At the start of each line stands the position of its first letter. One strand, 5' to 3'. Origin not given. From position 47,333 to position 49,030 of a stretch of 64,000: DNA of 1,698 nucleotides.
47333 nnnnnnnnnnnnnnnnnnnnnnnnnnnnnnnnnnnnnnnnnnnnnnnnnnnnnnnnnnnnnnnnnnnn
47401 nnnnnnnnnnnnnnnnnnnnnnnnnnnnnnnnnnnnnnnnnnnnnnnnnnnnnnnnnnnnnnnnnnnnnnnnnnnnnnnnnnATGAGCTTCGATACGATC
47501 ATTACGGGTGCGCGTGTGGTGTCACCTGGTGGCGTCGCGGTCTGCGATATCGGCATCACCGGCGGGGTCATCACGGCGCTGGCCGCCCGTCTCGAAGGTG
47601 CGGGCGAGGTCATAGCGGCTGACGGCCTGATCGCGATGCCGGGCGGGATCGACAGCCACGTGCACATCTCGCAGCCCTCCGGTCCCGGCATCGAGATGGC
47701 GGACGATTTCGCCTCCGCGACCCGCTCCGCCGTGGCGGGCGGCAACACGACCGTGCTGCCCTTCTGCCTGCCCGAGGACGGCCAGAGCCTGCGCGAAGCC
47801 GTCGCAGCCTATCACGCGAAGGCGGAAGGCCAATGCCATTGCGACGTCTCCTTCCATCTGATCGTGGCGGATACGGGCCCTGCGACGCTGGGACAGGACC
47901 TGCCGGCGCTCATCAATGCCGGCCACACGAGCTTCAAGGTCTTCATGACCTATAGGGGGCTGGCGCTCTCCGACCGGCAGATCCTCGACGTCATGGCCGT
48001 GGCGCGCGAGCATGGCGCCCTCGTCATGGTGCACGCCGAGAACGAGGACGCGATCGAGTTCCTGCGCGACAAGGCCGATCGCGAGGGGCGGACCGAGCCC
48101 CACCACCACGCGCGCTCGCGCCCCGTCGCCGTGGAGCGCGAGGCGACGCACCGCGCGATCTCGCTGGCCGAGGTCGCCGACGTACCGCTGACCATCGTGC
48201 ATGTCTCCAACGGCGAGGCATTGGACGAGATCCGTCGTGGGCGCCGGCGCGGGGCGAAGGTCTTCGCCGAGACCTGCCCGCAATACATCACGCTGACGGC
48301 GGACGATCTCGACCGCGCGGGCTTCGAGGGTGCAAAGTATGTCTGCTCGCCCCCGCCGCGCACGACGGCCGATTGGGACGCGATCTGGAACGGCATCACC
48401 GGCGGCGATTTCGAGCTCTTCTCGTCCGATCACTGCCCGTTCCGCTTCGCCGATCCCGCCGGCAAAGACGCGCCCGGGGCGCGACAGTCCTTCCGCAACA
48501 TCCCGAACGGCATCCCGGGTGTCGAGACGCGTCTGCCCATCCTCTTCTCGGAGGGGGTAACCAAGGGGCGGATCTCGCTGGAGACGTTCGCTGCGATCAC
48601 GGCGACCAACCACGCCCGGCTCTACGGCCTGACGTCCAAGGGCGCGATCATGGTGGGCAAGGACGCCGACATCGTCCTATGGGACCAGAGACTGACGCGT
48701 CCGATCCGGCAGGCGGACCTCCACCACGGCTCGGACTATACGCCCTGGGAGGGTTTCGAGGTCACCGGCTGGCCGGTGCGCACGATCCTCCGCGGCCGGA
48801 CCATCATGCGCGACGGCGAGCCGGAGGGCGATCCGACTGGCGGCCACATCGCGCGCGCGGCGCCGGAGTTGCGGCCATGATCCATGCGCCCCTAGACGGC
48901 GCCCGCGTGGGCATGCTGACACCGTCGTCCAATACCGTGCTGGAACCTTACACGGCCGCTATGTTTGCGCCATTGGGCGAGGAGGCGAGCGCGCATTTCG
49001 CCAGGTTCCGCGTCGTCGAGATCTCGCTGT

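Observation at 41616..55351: Tightly coupled operon combining an ABC importer, a cyclic amidohydrolase, a TRAP transporter and an amidase: cyclic imide/ureide pathway of unassigned substrate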

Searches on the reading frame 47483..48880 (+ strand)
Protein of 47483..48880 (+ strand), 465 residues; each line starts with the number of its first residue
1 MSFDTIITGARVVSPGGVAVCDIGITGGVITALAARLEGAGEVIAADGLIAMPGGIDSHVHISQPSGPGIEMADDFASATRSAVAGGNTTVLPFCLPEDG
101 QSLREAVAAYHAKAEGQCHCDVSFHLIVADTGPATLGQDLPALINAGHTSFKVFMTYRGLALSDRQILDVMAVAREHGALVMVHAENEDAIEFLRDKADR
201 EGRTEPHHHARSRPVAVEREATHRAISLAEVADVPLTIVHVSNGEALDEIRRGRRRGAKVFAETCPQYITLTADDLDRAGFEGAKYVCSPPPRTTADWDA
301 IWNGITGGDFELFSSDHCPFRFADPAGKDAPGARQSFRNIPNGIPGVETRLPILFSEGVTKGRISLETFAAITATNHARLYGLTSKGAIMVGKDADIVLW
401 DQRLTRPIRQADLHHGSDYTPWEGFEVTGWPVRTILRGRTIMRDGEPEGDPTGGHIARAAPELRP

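Call 5: search_protein_families(library=pfam, proteins=[window:47483-48880:+])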
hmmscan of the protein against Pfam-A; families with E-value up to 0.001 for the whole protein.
window:47483-48880:+ (465 aa): 2 families
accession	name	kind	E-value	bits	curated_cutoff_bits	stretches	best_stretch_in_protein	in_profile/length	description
PF01979.26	Amidohydro_1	-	2.5e-23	83.3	25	1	50-440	1-344/345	Amidohydrolase family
PF07969.17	Amidohydro_3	-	2e-12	47.8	29.7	1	362-440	405-470/472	Amidohydrolase family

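Call 7: search_protein_families(library=ncbifam, proteins=[window:47483-48880:+], max_evalue=0.00001)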
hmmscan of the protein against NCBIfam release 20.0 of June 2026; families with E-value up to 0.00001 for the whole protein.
window:47483-48880:+ (465 aa): 37 families (the best 25 are shown)
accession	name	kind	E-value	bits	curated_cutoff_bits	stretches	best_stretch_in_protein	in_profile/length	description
NF009941.0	PRK13404.1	subfamily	4.3e-211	701.6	647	1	1-462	2-465/478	dihydropyrimidinase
TIGR02033.1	D-hydantoinase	equivalog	3.1e-145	484.6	393.25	1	6-453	2-448/454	dihydropyrimidinase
TIGR03178.1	allantoinase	equivalog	2.6e-82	277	357.85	1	4-456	1-439/441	allantoinase AllB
NF004839.0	PRK06189.1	equivalog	5e-77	259.4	631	1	1-453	1-442/451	allantoinase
NF006559.0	PRK09060.1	equivalog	1e-72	244.9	482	1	2-456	4-436/444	dihydroorotase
NF058539.1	ergo_uti2_ErtD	equivalog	2.3e-68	231.1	650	1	3-456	2-444/449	hydantoin-5-propionate amidohydrolase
NF002668.0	PRK02382.1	equivalog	3.9e-67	226.9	452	1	18-456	13-425/436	dihydroorotase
NF005960.0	PRK08044.1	equivalog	1.9e-66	224.6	688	1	1-443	1-434/453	allantoinase AllB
NF005751.0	PRK07575.1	equivalog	1e-62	212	529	1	4-450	4-428/440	dihydroorotase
TIGR00857.1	pyrC_multi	subfamily_domain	2.8e-60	204.4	279.05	1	22-445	7-412/412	dihydroorotase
NF058538.1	ergo_util_ErtD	equivalog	5.2e-52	177.2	600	1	3-451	1-438/446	hydantoin-5-propionate amidohydrolase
NF006841.0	PRK09357.2-2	equivalog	3.6e-45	154.4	640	1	16-443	14-418/421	dihydroorotase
NF006837.0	PRK09357.1-2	equivalog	8.6e-44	149.8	575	1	5-444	3-424/428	dihydroorotase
NF003271.0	PRK04250.1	equivalog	3.9e-43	147.6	405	1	4-456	3-402/407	dihydroorotase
NF006688.0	PRK09236.1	equivalog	3.5e-41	141.4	535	1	5-451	4-435/444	dihydroorotase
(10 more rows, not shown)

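Call 8: search_solved_structures(query=window:47483-48880:+, max_evalue=1e-10)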
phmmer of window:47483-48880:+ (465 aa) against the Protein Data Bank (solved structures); distinct sequences matched with E-value up to 1e-10: 76 (the best 60 are shown).
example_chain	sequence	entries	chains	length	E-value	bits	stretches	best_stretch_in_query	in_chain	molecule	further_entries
1nfg_A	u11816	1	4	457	1.5e-117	396.6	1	4-457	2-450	D-hydantoinase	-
3sfw_A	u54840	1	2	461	3e-106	359.3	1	11-459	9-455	Dihydropyrimidinase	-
4kqn_A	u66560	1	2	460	6.2e-106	358.3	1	7-455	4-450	D-hydantoinase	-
1yny_A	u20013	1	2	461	2.5e-105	356.3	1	7-455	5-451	D-Hydantoinase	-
4kir_A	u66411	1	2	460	2.7e-105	356.2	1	7-455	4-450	D-hydantoinase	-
1k1d_A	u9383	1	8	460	3.5e-103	349.2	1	18-458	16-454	D-hydantoinase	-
4tqt_A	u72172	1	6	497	4.4e-88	299.4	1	5-459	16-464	D-hydantoinase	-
3dc8_A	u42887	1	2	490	1.4e-87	297.7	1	4-458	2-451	Dihydropyrimidinase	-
2fty_A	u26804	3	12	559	1.1e-84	288.2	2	3-280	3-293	dihydropyrimidinase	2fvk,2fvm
1gkp_A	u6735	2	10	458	8e-77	262.3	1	11-461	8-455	HYDANTOINASE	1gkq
5e5c_A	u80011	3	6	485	8.4e-76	258.9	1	6-456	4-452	D-hydantoinase/dihydropyrimidinase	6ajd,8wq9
5ykd_A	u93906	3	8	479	1e-75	258.7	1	6-456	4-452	D-hydantoinase/dihydropyrimidinase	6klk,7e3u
4gz7_A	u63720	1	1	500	1.1e-71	245.4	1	5-457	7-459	dihydropyrimidinase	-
4h00_A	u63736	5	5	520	1.2e-71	245.2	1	5-457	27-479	dihydropyrimidinase | Chromosome 8 SCAF14545, whole genome shotgun sequence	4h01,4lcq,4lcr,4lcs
5nks_A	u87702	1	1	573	4.2e-68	233.5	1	5-455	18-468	Dihydropyrimidinase-related protein 4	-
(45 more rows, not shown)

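Call 15: search_dna_similar(query=window:47483-48880:+, collection=plasmids, mode=protein, max_rows=25)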
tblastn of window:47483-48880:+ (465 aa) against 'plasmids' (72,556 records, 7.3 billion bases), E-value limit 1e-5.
Records with a match: 1055; places in all: 1166; records where one place covers at least 80% of the query: 1036.
Best place of each record, by identity: 60-80% 19; <60% 1036.
By first word of the organism name: Klebsiella 568; Escherichia 35; Sinorhizobium 34; Rhizobium 32; Azospirillum 27; Streptomyces 22; Burkholderia 15; Agrobacterium 14; Deinococcus 13; Clostridium 13; and 117 more.
By predicted mobility (MOB-suite, as given by PLSDB): non-mobilizable 792; conjugative 224; mobilizable 39.
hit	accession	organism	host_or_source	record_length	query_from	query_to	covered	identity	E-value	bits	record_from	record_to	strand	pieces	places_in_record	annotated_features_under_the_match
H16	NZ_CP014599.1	Salipiger sp. CCB-MM3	mangrove soil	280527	1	463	100%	77.3%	0e+0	721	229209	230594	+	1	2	hydA: dihydropyrimidinase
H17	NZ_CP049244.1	Allorhizobium pseudoryzae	cell culture,soil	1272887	2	454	97%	65.7%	0e+0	594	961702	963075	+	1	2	none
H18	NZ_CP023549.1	Rhodobacter sp. CZR27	cell culture,paddy soil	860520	3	455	97%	63.2%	0e+0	568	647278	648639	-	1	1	hydA: dihydropyrimidinase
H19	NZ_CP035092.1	Paracoccus denitrificans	Homo sapiens,cell culture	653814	3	458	98%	62.6%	0e+0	570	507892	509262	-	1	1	hydA: dihydropyrimidinase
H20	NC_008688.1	Paracoccus denitrificans PD1222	-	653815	3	458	98%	62.6%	0e+0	570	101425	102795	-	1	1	hydA: dihydropyrimidinase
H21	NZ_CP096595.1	Paracoccus denitrificans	mixed culture,activated sludge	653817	3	458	98%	62.6%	0e+0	570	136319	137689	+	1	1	hydA: dihydropyrimidinase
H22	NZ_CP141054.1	Paracoccus denitrificans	-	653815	3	458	98%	62.6%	0e+0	570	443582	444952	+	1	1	hydA: dihydropyrimidinase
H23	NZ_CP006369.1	Aureimonas sp. AU20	-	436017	3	463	99%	61.3%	3e-171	540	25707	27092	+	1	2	hydA: dihydropyrimidinase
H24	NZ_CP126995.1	Acidisoma sp. PAMC 29798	cell culture,lichen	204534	3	462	99%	60.4%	4e-178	560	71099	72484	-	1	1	hydA: dihydropyrimidinase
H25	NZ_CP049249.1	Rhizobium rhizoryzae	cell culture,soil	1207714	1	463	100%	59.8%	8e-179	562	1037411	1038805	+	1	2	none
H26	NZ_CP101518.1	Ensifer adhaerens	cell cuture,rhizosphere soil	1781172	1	463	100%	59.7%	4e-173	546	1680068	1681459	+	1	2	none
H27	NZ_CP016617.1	Microvirga ossetica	Vicia alpestris,cell culture,nodules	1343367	1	456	98%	60.6%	1e-169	535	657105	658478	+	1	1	none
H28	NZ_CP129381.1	Rhizobium sp. SSA_523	single cell,Sea water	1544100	1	463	100%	59.4%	3e-177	558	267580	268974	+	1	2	none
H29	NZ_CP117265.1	Rhizobium tumorigenes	Rubus sp.,pure bacterial culture,Aerial ...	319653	1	454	98%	60.4%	8e-178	559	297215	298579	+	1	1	hydA: dihydropyrimidinase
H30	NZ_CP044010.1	Rhizobium sp. BG6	Prosopis cineraria,pure bacterial ...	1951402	1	458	98%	59.7%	1e-176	556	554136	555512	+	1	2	none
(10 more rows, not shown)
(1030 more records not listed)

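Call 17: get_annotated_region(hit=H20, flank=10000)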
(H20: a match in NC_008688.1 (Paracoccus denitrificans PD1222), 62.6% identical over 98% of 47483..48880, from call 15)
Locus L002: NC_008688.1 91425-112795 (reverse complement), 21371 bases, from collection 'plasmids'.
description: Paracoccus denitrificans PD1222 plasmid 1, complete sequence
organism: Paracoccus denitrificans PD1222 (NCBI taxid 318586)
taxonomy: Bacteria; Pseudomonadota; Alphaproteobacteria; Rhodobacterales; Paracoccaceae; Paracoccus; Paracoccus denitrificans; Paracoccus denitrificans PD1222
host: -; source: -; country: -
typing (MOB-suite, as given by PLSDB): non-mobilizable; replicon rep_cluster_560,rep_cluster_969
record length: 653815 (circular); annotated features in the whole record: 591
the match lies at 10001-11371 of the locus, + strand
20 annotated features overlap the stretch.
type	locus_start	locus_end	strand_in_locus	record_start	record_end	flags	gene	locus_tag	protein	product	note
CDS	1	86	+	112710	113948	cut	-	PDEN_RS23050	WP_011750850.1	FAD-dependent oxidoreductase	-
CDS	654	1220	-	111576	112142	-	-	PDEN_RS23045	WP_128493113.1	YitT family protein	-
CDS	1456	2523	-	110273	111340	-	-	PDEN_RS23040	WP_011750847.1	Glu/Leu/Phe/Val dehydrogenase dimerization domain-containing protein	GO:0006520 - amino acid metabolic process [Evidence IEA]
CDS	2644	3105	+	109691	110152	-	-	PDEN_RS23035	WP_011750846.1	Lrp/AsnC family transcriptional regulator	-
CDS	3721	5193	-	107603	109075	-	-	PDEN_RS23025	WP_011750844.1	amidohydrolase family protein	-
CDS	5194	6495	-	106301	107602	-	-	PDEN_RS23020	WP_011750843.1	TRAP transporter large permease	GO:0008643 - carbohydrate transport [Evidence IEA]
CDS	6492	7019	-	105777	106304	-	-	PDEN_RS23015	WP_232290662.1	TRAP transporter small permease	GO:0015740 - C4-dicarboxylate transport [Evidence IEA]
CDS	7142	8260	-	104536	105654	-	-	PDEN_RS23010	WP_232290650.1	TRAP transporter substrate-binding protein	-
CDS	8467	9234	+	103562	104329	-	-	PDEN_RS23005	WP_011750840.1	aspartate/glutamate racemase family protein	GO:0006807 - nitrogen compound metabolic process [Evidence IEA]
CDS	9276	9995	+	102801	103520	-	-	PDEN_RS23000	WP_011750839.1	GntR family transcriptional regulator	-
CDS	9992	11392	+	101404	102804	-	hydA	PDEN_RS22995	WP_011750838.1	dihydropyrimidinase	GO:0008152 - metabolic process [Evidence IEA]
CDS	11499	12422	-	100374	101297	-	-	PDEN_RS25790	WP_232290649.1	PHB depolymerase family esterase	-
CDS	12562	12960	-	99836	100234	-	-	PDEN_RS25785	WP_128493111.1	hypothetical protein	-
CDS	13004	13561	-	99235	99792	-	-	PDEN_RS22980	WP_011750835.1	hypothetical protein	-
CDS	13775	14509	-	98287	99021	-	-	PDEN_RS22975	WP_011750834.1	peptidoglycan-binding protein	-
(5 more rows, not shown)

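Call 45: get_annotated_region(hit=H18, flank=8000)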
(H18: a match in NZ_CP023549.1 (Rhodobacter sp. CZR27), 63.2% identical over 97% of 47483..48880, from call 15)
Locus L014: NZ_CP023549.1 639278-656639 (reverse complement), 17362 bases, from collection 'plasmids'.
description: Rhodobacter sp. CZR27 plasmid unnamed1, complete sequence
organism: Rhodobacter sp. CZR27 (NCBI taxid 2033869)
taxonomy: Bacteria; Pseudomonadota; Alphaproteobacteria; Rhodobacterales; Paracoccaceae; Rhodobacter; Rhodobacter sp. CZR27
host: -; source: cell culture,paddy soil; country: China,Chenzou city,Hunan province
typing (MOB-suite, as given by PLSDB): non-mobilizable
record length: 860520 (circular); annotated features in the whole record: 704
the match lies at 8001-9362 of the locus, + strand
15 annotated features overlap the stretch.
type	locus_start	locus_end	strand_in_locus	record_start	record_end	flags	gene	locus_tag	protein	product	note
CDS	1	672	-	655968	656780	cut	-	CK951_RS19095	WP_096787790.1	metalloregulator ArsR/SmtB family transcription factor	GO:0006355 - regulation of DNA-templated transcription [Evidence IEA]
CDS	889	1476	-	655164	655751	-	-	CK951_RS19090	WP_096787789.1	YdeI/OmpD-associated family protein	-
CDS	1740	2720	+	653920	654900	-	-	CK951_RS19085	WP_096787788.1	ATP-binding cassette domain-containing protein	-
CDS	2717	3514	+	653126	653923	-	-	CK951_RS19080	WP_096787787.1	ABC transporter permease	-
CDS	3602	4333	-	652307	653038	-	-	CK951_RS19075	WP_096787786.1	FCD domain-containing protein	-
CDS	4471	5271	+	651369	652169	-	-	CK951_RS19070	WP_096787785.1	ABC transporter substrate-binding protein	-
CDS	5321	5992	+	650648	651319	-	-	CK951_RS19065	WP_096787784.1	amino acid ABC transporter permease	GO:0006865 - amino acid transport [Evidence IEA]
CDS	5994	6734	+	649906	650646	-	-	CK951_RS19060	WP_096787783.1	amino acid ABC transporter ATP-binding protein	-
CDS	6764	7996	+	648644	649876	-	-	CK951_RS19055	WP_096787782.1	cysteine desulfurase-like protein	-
CDS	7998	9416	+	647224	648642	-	hydA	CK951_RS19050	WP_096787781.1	dihydropyrimidinase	GO:0008152 - metabolic process [Evidence IEA]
CDS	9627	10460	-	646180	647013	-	modD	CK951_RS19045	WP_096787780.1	ModD protein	GO:0009435 - NAD biosynthetic process [Evidence IEA]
CDS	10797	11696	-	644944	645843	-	-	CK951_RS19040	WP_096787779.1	LysR family transcriptional regulator ArgP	GO:0006355 - regulation of DNA-templated transcription [Evidence IEA]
CDS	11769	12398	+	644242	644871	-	-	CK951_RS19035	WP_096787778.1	LysE/ArgO family amino acid transporter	-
CDS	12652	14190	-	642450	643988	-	-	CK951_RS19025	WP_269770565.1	PAS domain S-box protein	-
CDS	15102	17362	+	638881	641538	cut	-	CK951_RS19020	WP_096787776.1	haloacid dehalogenase-like hydrolase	-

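Call 46: get_annotated_region(hit=H24, flank=8000)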
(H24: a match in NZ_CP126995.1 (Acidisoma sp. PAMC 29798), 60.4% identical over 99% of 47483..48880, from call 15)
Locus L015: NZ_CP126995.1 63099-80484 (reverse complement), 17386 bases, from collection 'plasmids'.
description: Acidisoma sp. PAMC 29798 plasmid unnamed1, complete sequence
organism: Acidisoma sp. PAMC 29798 (NCBI taxid 3040935)
taxonomy: Bacteria; Pseudomonadota; Alphaproteobacteria; Rhodospirillales; Acetobacteraceae; Acidisoma; Acidisoma sp. PAMC 29798
host: -; source: cell culture,lichen; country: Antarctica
typing (MOB-suite, as given by PLSDB): non-mobilizable
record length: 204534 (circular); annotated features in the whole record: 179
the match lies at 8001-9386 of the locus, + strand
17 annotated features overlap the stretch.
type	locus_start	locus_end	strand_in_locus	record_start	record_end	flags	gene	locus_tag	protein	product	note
CDS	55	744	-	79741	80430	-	-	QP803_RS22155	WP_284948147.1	MBL fold metallo-hydrolase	-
CDS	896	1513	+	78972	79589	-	-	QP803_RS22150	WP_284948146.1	TetR/AcrR family transcriptional regulator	-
CDS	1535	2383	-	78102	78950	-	-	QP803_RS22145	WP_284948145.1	NmrA/HSCARG family protein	-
CDS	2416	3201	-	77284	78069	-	-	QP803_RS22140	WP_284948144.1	NmrA family NAD(P)-binding protein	-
CDS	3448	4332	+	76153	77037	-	-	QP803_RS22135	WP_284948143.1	LysR family transcriptional regulator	-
CDS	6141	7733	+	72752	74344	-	-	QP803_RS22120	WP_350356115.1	ISL3 family transposase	-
CDS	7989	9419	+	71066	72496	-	hydA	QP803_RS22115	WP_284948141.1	dihydropyrimidinase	GO:0008152 - metabolic process [Evidence IEA]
CDS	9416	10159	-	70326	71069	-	-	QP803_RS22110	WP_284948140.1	amino acid ABC transporter ATP-binding protein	-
CDS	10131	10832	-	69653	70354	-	-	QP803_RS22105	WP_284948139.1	amino acid ABC transporter permease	GO:0006865 - amino acid transport [Evidence IEA]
CDS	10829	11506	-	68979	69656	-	-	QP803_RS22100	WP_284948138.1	amino acid ABC transporter permease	GO:0006865 - amino acid transport [Evidence IEA]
CDS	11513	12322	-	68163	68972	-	-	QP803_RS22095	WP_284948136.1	transporter substrate-binding domain-containing protein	-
CDS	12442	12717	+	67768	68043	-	-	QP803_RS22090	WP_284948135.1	(2Fe-2S)-binding protein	-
CDS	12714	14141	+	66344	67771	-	-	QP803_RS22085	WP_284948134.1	(2Fe-2S)-binding protein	-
CDS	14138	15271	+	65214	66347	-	-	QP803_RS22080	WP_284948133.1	FAD-dependent oxidoreductase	-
CDS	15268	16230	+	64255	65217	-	-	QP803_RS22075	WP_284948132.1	dihydrodipicolinate synthase family protein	GO:0009436 - glyoxylate catabolic process [Evidence IEA]; GO:0071704 - organic substance metabolic process [Evidence ...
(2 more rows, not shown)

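Call 47: get_annotated_region(hit=H29, flank=8000)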
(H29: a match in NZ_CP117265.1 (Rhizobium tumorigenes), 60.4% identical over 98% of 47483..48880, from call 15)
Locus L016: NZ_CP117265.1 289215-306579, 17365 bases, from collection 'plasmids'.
description: Rhizobium tumorigenes strain 932 plasmid unnamed2, complete sequence
organism: Rhizobium tumorigenes (NCBI taxid 2041385)
taxonomy: Bacteria; Pseudomonadota; Alphaproteobacteria; Hyphomicrobiales; Rhizobiaceae; Rhizobium; Rhizobium tumorigenes
host: -; source: Rubus sp.,pure bacterial culture,Aerial tumor; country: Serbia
typing (MOB-suite, as given by PLSDB): non-mobilizable
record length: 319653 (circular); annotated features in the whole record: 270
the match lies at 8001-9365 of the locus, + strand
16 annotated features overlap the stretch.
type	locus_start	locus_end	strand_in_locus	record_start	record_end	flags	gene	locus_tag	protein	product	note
CDS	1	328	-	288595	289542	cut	-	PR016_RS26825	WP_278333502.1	ABC transporter permease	GO:0055085 - transmembrane transport [Evidence IEA]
CDS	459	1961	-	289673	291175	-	-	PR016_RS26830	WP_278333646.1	ABC transporter substrate-binding protein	-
CDS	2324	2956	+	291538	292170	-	-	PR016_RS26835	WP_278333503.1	TetR/AcrR family transcriptional regulator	-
CDS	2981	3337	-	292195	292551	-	-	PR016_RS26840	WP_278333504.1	universal stress protein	-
CDS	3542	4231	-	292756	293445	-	-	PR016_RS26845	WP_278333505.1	FCD domain-containing protein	-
CDS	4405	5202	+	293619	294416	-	-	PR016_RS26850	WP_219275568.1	ABC transporter substrate-binding protein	-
CDS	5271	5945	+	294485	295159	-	-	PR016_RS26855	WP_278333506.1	amino acid ABC transporter permease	GO:0006865 - amino acid transport [Evidence IEA]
CDS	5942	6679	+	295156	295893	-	-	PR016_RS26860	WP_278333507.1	amino acid ABC transporter ATP-binding protein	-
CDS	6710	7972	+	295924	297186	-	-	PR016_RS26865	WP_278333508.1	cysteine desulfurase-like protein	-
CDS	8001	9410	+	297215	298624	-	hydA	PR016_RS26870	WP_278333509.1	dihydropyrimidinase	GO:0008152 - metabolic process [Evidence IEA]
CDS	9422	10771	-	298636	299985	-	-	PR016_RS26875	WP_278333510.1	sigma-54 dependent transcriptional regulator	GO:0006355 - regulation of DNA-templated transcription [Evidence IEA]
CDS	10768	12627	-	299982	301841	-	-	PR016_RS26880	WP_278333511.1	ATP-binding protein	-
CDS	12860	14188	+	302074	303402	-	-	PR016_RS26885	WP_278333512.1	dicarboxylate/amino acid:cation symporter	GO:0006835 - dicarboxylic acid transport [Evidence IEA]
CDS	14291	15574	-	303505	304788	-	-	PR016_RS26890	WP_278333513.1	D-tagatose-bisphosphate aldolase, class II, non-catalytic subunit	GO:0005975 - carbohydrate metabolic process [Evidence IEA]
CDS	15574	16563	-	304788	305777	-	-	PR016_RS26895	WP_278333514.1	sugar kinase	-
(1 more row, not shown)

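Call 48: get_annotated_region(hit=H23, flank=8000)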
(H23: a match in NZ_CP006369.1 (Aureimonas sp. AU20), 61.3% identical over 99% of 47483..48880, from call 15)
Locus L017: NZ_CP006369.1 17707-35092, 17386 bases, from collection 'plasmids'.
description: Aureimonas sp. AU20 plasmid pAU20b, complete sequence
organism: Aureimonas sp. AU20 (NCBI taxid 1349819)
taxonomy: Bacteria; Pseudomonadota; Alphaproteobacteria; Hyphomicrobiales; Aurantimonadaceae; Aureimonas; Aureimonas sp. AU20
host: -; source: -; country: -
typing (MOB-suite, as given by PLSDB): non-mobilizable
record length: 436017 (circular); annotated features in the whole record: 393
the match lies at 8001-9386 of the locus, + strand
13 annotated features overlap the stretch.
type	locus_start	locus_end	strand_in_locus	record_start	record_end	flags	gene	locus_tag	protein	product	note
CDS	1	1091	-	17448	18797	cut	-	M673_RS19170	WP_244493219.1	glycosyltransferase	-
CDS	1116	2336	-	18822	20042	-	-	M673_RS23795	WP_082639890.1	glycosyltransferase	-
CDS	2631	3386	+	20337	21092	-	-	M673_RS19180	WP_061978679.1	GntR family transcriptional regulator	-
CDS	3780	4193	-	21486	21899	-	-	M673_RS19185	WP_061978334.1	nuclear transport factor 2 family protein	-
CDS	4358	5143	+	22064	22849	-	-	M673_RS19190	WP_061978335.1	ABC transporter substrate-binding protein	-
CDS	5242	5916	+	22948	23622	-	-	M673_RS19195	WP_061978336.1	amino acid ABC transporter permease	GO:0006865 - amino acid transport [Evidence IEA]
CDS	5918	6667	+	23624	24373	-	-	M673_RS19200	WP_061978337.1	amino acid ABC transporter ATP-binding protein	-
CDS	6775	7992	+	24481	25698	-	-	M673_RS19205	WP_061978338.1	cysteine desulfurase-like protein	-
CDS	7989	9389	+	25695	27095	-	hydA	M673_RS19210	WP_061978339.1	dihydropyrimidinase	GO:0008152 - metabolic process [Evidence IEA]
CDS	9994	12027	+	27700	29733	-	-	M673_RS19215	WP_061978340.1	methyl-accepting chemotaxis protein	-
CDS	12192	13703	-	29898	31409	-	-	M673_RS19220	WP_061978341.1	esterase-like activity of phytase family protein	-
CDS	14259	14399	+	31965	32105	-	-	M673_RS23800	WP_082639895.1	DUF1127 domain-containing protein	-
CDS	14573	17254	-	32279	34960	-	-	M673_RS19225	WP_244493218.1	ATP-binding protein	-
